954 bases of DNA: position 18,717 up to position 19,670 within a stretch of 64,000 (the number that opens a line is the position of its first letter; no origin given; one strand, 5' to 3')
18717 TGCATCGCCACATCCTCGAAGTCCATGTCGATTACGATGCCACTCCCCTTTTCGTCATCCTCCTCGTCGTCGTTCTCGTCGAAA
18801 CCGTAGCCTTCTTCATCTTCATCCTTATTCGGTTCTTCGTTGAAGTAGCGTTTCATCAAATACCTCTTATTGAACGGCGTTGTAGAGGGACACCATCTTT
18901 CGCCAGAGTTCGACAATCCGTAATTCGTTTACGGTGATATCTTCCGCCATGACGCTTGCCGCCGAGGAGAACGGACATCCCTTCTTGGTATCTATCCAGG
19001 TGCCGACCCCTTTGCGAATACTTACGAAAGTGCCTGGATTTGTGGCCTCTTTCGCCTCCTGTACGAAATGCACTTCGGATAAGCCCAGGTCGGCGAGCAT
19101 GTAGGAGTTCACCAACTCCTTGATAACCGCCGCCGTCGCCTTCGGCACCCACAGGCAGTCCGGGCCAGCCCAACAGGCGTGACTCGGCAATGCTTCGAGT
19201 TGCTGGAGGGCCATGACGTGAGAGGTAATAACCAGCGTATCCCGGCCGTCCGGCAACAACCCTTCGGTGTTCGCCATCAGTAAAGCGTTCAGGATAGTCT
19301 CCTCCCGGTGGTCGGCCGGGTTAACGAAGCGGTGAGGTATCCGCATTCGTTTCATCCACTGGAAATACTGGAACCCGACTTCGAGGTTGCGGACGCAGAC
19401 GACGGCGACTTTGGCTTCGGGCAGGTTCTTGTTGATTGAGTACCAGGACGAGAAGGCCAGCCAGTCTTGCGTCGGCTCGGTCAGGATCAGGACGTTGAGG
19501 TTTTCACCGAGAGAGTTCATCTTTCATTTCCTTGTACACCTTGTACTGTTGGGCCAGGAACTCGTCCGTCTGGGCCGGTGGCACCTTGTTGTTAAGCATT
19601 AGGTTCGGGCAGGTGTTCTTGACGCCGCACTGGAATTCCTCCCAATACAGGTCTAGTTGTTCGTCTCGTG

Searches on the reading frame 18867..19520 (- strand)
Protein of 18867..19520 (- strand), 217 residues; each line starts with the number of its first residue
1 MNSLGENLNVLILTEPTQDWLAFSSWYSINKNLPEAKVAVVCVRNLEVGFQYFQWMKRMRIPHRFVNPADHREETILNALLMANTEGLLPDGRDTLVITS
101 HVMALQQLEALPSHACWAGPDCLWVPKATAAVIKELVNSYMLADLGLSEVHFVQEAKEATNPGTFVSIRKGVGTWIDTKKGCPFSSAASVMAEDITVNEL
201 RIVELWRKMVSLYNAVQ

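Call 102: search_solved_structures(query=window:18867-19520:-, max_evalue=10)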
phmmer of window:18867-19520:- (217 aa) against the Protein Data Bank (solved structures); distinct sequences matched with E-value up to 10: 2.
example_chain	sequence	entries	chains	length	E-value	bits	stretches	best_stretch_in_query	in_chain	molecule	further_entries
7dwo_A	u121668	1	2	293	1.3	11.9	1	3-61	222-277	Predicted DNA-binding transcriptional regulator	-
7dwn_A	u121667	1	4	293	1.4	11.9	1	3-61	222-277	Predicted DNA-binding transcriptional regulator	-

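Call 103: search_protein_families(library=phrogs, max_evalue=0.01, proteins=[window:18867-19520:-])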
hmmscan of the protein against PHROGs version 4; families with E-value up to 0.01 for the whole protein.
window:18867-19520:- (217 aa): 0 families
